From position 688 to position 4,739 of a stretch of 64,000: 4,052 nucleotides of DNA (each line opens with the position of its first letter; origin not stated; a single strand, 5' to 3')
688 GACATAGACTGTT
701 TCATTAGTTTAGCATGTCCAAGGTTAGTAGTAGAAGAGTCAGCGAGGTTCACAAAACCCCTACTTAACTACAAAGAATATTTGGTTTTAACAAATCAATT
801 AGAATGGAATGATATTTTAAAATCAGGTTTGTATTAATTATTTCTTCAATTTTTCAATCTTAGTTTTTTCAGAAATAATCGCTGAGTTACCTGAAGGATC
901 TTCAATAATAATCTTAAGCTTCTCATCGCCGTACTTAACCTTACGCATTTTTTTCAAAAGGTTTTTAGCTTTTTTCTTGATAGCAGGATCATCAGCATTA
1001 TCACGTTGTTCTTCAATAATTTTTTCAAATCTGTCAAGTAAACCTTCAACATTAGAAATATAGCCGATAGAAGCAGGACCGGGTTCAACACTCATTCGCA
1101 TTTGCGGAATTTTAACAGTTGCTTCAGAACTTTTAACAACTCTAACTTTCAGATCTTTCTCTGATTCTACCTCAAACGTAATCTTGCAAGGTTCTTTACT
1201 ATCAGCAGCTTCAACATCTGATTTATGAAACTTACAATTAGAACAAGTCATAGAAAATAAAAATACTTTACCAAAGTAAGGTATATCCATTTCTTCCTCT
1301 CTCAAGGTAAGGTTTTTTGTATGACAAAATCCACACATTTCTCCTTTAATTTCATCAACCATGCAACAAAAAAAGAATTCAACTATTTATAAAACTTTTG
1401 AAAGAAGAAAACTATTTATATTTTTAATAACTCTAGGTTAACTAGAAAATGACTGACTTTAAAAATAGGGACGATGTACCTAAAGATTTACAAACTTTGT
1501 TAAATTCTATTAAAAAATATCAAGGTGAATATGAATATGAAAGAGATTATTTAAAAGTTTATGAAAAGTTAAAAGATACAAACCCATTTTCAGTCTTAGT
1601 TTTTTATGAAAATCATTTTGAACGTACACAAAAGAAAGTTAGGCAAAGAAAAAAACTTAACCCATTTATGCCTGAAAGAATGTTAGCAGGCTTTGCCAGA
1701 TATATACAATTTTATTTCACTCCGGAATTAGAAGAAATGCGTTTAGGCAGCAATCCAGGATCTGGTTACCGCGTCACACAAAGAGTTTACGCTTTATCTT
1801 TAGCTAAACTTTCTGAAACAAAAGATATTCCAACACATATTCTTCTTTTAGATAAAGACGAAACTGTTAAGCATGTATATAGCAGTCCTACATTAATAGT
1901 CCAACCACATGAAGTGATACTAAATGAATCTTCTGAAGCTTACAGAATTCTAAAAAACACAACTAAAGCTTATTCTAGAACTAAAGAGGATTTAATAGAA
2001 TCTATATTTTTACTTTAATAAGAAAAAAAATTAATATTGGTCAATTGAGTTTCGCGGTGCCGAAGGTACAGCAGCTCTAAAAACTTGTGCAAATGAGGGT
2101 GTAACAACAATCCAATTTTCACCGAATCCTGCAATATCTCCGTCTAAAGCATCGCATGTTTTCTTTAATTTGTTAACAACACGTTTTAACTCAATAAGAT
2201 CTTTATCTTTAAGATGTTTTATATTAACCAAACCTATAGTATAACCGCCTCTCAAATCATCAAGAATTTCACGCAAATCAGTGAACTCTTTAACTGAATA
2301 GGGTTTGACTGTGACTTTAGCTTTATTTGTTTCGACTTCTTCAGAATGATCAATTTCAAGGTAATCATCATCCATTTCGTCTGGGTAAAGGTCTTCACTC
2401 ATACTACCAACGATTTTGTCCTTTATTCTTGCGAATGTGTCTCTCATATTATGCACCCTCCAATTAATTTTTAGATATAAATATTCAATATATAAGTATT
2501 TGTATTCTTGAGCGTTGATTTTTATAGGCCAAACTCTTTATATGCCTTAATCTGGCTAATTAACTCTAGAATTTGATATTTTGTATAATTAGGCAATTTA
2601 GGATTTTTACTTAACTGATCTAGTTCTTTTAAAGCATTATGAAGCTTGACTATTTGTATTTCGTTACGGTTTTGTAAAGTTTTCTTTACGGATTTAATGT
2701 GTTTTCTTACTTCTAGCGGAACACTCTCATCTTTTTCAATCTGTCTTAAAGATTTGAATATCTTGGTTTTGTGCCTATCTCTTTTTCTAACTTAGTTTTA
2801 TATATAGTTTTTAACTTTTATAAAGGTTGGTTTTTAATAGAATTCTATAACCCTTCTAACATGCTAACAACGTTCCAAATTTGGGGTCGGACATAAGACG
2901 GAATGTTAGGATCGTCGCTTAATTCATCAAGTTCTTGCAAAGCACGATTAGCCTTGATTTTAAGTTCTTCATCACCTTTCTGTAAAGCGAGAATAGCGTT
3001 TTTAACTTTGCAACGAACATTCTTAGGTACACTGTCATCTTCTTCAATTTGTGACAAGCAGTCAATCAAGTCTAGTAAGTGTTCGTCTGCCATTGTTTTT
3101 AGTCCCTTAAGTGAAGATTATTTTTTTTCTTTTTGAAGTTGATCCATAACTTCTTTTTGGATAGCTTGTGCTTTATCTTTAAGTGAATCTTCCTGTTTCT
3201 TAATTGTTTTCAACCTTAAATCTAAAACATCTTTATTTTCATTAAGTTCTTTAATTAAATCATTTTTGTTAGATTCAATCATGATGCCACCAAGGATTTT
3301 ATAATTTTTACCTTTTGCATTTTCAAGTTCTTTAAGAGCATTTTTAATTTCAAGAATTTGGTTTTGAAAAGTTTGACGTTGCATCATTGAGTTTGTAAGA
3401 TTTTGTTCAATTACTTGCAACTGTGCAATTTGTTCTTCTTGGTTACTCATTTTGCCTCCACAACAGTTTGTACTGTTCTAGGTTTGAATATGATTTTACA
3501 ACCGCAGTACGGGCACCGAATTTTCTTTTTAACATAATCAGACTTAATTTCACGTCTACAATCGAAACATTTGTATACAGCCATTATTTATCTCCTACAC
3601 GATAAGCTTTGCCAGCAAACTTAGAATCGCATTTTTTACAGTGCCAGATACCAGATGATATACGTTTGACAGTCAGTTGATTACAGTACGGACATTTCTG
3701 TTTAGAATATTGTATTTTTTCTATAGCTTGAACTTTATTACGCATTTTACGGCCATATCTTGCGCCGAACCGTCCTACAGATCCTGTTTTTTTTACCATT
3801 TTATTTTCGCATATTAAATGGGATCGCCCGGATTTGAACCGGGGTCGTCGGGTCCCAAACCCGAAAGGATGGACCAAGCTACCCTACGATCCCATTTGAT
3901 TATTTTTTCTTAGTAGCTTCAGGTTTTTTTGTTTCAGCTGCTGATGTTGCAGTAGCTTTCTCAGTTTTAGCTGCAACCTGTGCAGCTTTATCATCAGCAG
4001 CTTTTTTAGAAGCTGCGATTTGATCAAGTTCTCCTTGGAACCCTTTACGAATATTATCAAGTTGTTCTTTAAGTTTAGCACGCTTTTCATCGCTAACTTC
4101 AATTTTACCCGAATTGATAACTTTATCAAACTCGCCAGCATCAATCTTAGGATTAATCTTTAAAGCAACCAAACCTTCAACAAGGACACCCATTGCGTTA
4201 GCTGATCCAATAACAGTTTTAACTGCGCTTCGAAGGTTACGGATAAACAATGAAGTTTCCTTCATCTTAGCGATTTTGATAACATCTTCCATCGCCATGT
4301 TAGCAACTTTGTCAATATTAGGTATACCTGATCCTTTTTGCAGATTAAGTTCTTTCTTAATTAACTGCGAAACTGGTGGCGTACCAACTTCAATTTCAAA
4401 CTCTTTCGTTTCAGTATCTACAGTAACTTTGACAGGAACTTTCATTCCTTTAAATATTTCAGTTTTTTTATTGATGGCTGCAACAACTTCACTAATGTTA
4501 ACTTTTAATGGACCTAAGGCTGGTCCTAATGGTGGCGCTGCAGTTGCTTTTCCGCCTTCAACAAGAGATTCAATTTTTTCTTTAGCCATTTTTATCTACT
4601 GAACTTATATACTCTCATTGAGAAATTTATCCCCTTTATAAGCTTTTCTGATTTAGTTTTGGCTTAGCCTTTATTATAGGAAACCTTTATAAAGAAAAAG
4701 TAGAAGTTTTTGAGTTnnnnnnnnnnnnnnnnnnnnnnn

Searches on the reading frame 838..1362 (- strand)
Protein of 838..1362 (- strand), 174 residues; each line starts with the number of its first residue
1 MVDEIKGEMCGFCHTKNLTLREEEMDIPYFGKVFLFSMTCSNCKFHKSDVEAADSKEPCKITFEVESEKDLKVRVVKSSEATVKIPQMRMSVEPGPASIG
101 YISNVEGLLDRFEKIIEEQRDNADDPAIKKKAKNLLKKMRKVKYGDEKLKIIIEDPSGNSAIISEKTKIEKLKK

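Call 28: search_protein_families(library=pfam, proteins=[window:838-1362:-], max_evalue=0.01)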
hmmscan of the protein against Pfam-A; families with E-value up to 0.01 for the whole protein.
window:838-1362:- (174 aa): 3 families
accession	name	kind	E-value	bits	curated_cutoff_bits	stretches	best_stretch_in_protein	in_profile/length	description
PF22794.1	jr-ZPR1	-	8.2e-22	77.9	27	1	69-166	1-100/125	ZPR1 jelly-roll domain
PF03367.19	Zn_ribbon_ZPR1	-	3.3e-08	33.3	23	1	9-54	8-52/56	ZPR1 zinc-finger domain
PF17136.10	ribosomal_L24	-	0.0088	16.8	27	0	46-82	27-64/65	Ribosomal proteins 50S L24/mitochondrial 39S L24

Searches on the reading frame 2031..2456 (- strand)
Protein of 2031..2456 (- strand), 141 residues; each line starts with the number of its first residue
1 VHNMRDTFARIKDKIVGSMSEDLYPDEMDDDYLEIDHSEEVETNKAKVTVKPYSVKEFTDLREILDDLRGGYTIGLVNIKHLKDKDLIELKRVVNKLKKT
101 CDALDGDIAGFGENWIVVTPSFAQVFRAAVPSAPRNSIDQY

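Call 28: search_protein_families(library=pfam, proteins=[window:2031-2456:-], max_evalue=0.01)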
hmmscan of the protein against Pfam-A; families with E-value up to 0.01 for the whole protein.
window:2031-2456:- (141 aa): 1 family
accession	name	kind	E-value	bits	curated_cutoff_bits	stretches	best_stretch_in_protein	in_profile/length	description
PF04472.17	SepF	-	1.5e-11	44.7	27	1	50-123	1-70/72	Cell division protein SepF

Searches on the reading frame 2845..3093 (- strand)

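Call 27: search_protein_families(library=pfam, proteins=[window:2845-3093:-], max_evalue=0.01)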
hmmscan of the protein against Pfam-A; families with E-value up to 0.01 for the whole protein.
window:2845-3093:- (82 aa): 1 family
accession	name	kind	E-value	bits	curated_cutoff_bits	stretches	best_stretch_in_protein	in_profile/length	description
PF03685.18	UPF0147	-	2.7e-24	85.5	23.6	1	4-81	3-80/81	Uncharacterised protein family (UPF0147)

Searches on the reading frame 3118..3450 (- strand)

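Call 27: search_protein_families(library=pfam, proteins=[window:3118-3450:-], max_evalue=0.01)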
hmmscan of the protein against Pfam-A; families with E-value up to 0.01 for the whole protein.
window:3118-3450:- (110 aa): 1 family
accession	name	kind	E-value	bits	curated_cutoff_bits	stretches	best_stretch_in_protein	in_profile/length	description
PF01920.25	Prefoldin_2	-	5.9e-13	49.1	27.6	1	5-107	1-105/106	Prefoldin subunit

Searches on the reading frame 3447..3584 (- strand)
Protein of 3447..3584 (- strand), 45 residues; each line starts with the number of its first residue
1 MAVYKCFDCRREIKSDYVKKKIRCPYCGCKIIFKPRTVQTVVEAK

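Call 57: find_encoding_contigs(protein=window:3447-3584:-, flank=10000, max_places=6)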
Protein window:3447-3584:- (45 aa): no gene with exactly this product is on record in the collection.

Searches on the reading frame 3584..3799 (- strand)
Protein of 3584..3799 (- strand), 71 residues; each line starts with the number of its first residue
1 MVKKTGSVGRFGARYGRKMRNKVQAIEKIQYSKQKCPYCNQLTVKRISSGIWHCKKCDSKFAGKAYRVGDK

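Call 56: find_encoding_contigs(protein=window:3584-3799:-, flank=10000, max_places=6)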
Protein window:3584-3799:- (71 aa): 1 contig read that carries it; 1 place shown.
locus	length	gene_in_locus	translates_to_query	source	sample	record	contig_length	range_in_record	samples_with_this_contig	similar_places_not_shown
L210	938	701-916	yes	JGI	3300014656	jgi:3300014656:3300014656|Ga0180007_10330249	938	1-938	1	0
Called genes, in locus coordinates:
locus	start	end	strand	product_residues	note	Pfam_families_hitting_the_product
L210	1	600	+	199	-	?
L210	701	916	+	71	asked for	PF01780:Ribosomal_L37ae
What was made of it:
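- Tried and rejected: L37Ae gave only a 938-nt contig without the L11 promoter (call 56).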

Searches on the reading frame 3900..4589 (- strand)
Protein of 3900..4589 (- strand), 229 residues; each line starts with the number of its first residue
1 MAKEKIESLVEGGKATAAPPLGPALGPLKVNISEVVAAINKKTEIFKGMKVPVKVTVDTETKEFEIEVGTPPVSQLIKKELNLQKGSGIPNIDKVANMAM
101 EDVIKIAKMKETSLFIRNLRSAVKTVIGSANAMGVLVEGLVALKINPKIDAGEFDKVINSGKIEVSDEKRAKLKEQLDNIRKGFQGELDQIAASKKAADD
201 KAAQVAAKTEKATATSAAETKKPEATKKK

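Call 26: search_protein_families(library=pfam, proteins=[window:3900-4589:-], max_evalue=0.01)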
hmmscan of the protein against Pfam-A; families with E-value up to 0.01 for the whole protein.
window:3900-4589:- (229 aa): 3 families
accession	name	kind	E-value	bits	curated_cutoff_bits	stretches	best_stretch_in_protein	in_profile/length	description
PF03946.19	Ribosomal_L11_N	-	1.3e-22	79.7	32.9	1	8-64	3-58/58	Ribosomal protein L11, N-terminal domain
PF00298.24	Ribosomal_L11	-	4.8e-19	69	21.4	1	70-137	2-69/69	Ribosomal protein L11, RNA binding domain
PF22005.2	WWE_1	-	0.0097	16.6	27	0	92-123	20-50/72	Parp14 WWE domain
